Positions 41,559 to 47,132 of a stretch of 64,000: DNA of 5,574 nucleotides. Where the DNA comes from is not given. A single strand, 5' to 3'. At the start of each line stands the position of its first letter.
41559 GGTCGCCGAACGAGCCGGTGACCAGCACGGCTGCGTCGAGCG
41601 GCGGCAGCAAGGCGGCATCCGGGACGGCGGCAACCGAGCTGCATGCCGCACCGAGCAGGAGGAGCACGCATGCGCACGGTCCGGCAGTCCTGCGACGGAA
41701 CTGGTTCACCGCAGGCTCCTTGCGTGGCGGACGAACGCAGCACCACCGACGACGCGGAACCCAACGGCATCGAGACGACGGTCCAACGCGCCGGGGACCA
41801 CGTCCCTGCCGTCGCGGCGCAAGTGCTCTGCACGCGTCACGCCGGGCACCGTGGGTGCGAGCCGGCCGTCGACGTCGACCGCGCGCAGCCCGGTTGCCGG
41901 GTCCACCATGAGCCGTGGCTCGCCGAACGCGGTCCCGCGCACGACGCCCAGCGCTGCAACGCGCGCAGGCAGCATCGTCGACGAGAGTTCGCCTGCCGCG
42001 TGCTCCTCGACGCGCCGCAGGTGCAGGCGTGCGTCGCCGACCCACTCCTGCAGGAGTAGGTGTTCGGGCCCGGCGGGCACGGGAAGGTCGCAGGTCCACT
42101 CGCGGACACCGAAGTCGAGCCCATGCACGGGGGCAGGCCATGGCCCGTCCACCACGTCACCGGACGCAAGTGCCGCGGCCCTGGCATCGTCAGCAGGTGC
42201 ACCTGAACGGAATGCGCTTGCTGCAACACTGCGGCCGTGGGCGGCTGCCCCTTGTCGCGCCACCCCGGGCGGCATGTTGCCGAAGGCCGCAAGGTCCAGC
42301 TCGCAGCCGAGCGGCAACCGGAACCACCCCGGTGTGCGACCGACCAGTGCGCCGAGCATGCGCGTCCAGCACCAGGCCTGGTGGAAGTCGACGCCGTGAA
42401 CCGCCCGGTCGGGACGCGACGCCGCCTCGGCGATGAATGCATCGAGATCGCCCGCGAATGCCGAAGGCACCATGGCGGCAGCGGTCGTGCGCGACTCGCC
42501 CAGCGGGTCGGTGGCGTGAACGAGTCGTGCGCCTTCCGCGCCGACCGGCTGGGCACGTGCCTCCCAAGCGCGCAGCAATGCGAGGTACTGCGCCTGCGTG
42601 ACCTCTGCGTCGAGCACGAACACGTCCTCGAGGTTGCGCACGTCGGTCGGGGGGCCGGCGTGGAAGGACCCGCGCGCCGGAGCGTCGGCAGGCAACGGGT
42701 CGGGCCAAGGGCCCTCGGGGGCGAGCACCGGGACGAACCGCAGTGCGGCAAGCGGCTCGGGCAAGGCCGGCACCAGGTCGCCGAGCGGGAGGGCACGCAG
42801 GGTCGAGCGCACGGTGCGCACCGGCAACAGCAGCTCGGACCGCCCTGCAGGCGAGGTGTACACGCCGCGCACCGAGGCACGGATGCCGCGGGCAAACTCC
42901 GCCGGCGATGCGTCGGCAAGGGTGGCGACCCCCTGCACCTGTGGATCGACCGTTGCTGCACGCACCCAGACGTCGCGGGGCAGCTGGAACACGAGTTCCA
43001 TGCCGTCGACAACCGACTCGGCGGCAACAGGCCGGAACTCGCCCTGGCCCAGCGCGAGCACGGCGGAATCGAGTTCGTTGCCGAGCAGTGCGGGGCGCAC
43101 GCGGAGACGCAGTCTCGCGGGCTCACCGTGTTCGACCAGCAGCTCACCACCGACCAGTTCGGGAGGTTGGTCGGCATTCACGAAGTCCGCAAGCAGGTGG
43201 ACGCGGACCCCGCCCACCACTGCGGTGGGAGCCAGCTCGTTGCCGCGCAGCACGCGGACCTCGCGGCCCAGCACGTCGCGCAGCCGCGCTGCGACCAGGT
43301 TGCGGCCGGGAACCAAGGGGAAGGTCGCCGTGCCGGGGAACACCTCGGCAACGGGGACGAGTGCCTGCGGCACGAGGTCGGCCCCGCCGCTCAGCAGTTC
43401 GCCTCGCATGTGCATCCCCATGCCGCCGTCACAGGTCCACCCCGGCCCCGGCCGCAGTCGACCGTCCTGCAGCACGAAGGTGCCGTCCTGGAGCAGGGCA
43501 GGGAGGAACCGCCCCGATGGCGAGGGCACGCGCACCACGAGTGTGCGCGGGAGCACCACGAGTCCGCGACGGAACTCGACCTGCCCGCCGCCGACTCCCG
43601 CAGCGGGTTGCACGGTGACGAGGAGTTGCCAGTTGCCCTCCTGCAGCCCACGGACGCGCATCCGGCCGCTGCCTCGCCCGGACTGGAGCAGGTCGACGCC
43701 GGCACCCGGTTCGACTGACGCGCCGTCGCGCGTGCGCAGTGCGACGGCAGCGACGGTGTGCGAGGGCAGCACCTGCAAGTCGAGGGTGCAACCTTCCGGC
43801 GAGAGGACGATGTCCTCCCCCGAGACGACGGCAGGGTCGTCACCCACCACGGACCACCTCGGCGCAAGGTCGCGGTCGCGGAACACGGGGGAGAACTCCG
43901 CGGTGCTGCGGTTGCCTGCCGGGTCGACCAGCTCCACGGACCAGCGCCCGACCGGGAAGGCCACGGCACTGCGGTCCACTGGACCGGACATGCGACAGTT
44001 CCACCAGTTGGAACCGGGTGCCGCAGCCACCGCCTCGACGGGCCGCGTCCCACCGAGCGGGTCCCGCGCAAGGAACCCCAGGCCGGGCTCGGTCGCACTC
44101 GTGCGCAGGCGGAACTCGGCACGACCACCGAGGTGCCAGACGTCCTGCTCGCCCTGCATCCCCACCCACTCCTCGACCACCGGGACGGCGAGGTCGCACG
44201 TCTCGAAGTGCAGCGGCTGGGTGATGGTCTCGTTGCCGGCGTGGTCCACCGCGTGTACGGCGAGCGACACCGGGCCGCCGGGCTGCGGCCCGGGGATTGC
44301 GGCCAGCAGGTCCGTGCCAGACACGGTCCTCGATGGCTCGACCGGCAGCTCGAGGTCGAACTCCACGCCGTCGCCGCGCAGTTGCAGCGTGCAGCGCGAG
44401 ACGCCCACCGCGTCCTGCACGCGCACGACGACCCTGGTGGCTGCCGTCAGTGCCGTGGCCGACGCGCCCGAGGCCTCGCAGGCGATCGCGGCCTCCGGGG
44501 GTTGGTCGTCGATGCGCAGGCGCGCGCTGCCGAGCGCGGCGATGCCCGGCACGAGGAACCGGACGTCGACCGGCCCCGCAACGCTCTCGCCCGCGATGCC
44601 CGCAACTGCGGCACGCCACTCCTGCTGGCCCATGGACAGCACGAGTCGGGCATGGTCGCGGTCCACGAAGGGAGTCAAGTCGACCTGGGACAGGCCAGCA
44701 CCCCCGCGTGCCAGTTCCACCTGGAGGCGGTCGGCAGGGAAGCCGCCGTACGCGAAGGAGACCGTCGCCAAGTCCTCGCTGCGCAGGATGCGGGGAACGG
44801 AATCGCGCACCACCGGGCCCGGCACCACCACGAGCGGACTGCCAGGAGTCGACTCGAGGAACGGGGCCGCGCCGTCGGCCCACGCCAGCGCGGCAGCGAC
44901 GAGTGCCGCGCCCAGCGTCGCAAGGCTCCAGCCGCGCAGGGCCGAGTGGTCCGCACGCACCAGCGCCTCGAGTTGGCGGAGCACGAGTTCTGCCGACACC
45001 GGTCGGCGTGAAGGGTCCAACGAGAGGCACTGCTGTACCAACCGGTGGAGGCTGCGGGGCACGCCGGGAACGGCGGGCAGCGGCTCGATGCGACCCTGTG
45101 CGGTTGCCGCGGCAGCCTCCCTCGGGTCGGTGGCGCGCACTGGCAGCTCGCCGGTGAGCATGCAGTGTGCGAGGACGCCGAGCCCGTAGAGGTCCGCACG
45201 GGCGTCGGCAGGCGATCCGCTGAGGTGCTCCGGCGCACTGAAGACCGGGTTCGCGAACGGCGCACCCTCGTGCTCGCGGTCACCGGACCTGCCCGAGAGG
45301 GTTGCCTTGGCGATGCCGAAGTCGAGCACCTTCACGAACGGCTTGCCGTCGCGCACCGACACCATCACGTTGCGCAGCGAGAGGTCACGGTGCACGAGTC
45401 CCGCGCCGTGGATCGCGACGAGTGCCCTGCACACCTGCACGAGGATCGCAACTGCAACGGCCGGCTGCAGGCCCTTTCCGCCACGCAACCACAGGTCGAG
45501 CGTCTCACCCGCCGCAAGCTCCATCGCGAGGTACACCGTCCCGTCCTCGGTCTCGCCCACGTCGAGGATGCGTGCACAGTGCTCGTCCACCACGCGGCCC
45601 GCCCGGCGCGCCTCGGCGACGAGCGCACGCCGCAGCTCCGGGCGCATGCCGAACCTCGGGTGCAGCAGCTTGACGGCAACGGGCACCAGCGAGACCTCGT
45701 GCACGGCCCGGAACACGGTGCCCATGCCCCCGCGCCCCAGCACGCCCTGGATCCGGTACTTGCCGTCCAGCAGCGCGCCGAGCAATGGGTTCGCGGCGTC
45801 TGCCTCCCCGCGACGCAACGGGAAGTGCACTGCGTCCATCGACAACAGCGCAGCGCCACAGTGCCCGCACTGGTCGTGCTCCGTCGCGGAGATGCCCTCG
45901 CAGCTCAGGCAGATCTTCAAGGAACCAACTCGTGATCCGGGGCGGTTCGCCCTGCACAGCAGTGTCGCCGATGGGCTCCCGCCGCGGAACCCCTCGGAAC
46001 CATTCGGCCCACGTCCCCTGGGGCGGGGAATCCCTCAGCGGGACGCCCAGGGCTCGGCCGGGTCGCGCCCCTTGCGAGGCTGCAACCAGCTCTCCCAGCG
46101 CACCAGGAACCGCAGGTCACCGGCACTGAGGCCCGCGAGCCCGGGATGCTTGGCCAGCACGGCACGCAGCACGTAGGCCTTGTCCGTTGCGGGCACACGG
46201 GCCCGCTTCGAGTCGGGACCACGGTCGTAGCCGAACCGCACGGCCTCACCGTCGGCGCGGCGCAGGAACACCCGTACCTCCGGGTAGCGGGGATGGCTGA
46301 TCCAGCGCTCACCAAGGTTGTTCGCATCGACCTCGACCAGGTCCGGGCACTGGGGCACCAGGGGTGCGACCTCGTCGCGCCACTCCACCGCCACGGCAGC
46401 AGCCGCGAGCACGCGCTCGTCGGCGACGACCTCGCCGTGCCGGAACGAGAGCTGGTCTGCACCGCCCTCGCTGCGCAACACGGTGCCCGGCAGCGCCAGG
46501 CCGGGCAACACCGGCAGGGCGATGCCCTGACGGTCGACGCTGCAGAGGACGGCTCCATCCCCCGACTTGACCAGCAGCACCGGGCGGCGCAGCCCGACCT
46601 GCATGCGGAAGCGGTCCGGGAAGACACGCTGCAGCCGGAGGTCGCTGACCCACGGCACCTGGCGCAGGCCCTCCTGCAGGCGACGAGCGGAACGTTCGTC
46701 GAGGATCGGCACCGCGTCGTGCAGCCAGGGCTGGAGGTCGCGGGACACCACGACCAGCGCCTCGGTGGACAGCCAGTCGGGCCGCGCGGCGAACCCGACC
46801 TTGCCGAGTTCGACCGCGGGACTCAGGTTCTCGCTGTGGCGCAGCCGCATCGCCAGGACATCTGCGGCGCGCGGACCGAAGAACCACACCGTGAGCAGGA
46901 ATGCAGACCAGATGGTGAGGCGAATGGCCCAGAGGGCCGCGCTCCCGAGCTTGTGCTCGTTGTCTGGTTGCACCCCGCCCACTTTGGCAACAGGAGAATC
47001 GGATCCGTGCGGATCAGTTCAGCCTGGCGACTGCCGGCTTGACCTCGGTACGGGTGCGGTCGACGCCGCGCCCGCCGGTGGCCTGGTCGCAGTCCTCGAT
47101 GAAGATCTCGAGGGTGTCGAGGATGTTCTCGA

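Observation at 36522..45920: Tightly coupled chain: giant Hanks kinase / lipoprotein / PP2C / orphan GspF-PilC platform / HAMP histidine kinase / small membrane protein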

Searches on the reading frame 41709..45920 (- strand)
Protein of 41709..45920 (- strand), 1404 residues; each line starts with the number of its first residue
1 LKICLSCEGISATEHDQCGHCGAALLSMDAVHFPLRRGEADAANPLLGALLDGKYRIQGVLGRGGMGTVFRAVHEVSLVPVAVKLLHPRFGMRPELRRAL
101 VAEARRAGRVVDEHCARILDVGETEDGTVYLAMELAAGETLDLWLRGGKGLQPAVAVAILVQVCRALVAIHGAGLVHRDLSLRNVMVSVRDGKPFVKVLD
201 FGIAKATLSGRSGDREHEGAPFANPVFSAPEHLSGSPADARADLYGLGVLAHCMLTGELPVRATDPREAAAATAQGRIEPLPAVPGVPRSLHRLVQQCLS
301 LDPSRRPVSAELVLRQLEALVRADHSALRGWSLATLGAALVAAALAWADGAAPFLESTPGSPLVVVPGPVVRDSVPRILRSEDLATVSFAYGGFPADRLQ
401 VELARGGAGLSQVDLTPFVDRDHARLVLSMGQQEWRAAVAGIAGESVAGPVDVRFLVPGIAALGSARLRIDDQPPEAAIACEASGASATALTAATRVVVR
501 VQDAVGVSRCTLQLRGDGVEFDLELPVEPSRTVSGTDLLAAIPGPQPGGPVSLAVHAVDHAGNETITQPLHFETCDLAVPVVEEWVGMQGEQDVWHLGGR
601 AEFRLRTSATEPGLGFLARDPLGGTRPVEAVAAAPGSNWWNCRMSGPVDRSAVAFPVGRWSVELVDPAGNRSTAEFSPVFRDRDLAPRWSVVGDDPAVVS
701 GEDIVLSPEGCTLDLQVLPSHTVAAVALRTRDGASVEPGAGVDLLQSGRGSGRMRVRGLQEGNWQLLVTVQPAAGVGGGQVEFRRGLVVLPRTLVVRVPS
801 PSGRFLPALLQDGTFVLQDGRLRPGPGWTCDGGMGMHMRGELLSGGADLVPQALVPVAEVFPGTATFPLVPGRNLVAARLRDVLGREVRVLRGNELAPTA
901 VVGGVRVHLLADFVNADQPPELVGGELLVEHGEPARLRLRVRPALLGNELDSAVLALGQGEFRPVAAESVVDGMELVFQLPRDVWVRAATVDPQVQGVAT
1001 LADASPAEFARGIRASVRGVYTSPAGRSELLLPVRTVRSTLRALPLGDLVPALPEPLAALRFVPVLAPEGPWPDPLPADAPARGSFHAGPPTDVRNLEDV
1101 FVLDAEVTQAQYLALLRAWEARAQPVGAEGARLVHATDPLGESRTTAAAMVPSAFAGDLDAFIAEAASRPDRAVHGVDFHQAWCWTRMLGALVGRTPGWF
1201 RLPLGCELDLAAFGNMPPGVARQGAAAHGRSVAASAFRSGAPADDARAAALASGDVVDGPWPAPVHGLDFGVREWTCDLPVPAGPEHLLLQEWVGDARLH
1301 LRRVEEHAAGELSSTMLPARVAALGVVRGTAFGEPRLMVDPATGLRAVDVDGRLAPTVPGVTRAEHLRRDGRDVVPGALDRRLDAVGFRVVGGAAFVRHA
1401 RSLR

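Call 6: search_protein_families(library=pfam, proteins=[window:41709-45920:-], max_evalue=0.01)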
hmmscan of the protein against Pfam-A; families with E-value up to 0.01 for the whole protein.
window:41709-45920:- (1404 aa): 3 families
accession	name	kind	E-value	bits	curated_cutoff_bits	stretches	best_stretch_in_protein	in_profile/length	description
PF00069.31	Pkinase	-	5e-35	121.6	31.7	1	55-313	1-258/263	Protein kinase domain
PF07714.23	PK_Tyr_Ser-Thr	-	6.9e-28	98.1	23.1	1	57-313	3-255/258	Protein tyrosine and serine/threonine kinase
PF06293.20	Kdo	-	0.0025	17.7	21.3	1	134-206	98-171/207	Lipopolysaccharide kinase (Kdo/WaaP) family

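Call 9: search_protein_families(library=ncbifam, proteins=[window:41709-45920:-], max_evalue=0.01)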
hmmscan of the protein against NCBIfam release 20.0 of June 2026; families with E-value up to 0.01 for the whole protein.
window:41709-45920:- (1404 aa): 13 families
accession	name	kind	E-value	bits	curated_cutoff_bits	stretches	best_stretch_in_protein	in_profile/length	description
NF033483.0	PknB_PASTA_kin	equivalog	9.1e-52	176.8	450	1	48-325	2-273/563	Stk1 family PASTA domain-containing Ser/Thr kinase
NF047741.1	antiphage_MADS6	equivalog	4.4e-35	121.3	460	2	155-325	300-465/612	methylation-associated defense system protein kinase MAD6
NF052427.1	StpK7MSMEG_1200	equivalog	9.7e-32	110.2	900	1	53-272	7-219/601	serine/threonine protein kinase StpK7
TIGR03903.1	TOMM_kin_cyc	equivalog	1.9e-26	92.3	705.75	1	81-320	6-247/1267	TOMM system kinase/cyclase fusion protein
NF038150.1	lanthi_synth_IV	equivalog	2.2e-26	92.5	650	1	47-323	183-459/851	class IV lanthionine synthetase LanL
NF033442.0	BREX_PglW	equivalog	6.4e-21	73.8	990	1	53-321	204-487/1391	BREX system serine/threonine kinase PglW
NF009651.0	PRK13184.1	equivalog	8.8e-18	63.7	839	1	54-322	3-292/932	serine/threonine-protein kinase PknD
NF038151.1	lanthi_synth_III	equivalog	4.2e-10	38.7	575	1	128-311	298-475/833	class III lanthionine synthetase LanKC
NF058632.1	SerThrKinPrkT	equivalog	8.3e-05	21.7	280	1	52-212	20-171/322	serine/threonine protein kinase PrkT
TIGR03724.2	arch_bud32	equivalog_domain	0.00021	20.8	125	1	150-207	88-134/193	KEOPS complex kinase/ATPase Bud32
NF043056.1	T4SS_LegK1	equivalog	0.00029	19.6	550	1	127-248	152-277/516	Dot/Icm T4SS effector kinase LegK1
NF007174.0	PRK09605.1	equivalog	0.0042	15.6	447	1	151-207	423-476/535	bifunctional N(6)-L-threonylcarbamoyladenine synthase/serine/threonine protein kinase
NF011464.0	PRK14879.1-7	equivalog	0.0051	16.6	246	1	121-205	73-150/221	Kae1-associated kinase Bud32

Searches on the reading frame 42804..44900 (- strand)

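Call 54: search_protein_families(library=pfam, proteins=[window:42804-44900:-], max_evalue=5)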
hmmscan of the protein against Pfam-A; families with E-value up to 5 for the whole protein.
window:42804-44900:- (699 aa): 1 family
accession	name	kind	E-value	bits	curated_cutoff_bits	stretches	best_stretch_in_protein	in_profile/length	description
PF19077.6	Big_13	-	0.055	14.4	27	0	211-232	77-98/102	Bacterial Ig-like domain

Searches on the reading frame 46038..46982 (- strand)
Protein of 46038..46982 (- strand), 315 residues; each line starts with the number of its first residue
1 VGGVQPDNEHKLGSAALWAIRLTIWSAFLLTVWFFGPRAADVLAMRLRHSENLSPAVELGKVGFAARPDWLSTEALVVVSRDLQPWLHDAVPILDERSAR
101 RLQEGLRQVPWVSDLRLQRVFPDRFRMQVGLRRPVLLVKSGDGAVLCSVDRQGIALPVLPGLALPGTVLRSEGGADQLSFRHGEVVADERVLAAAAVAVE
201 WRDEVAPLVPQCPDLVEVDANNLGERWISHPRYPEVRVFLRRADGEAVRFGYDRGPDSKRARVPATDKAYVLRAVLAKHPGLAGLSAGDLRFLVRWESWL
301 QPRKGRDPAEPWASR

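Call 6: search_protein_families(library=pfam, proteins=[window:46038-46982:-], max_evalue=0.01)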
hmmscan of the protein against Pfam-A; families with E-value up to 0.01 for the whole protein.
window:46038-46982:- (315 aa): 0 families

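Call 9: search_protein_families(library=ncbifam, proteins=[window:46038-46982:-], max_evalue=0.01)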
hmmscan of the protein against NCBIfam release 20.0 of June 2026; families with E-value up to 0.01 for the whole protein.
window:46038-46982:- (315 aa): 0 families

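Call 54: search_protein_families(library=pfam, proteins=[window:46038-46982:-], max_evalue=5)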
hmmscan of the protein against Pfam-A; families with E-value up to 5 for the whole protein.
window:46038-46982:- (315 aa): 1 family
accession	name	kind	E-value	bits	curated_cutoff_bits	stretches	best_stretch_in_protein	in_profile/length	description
PF08478.15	POTRA_1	-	0.03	15.1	23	1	99-129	36-66/69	POTRA domain, FtsQ-type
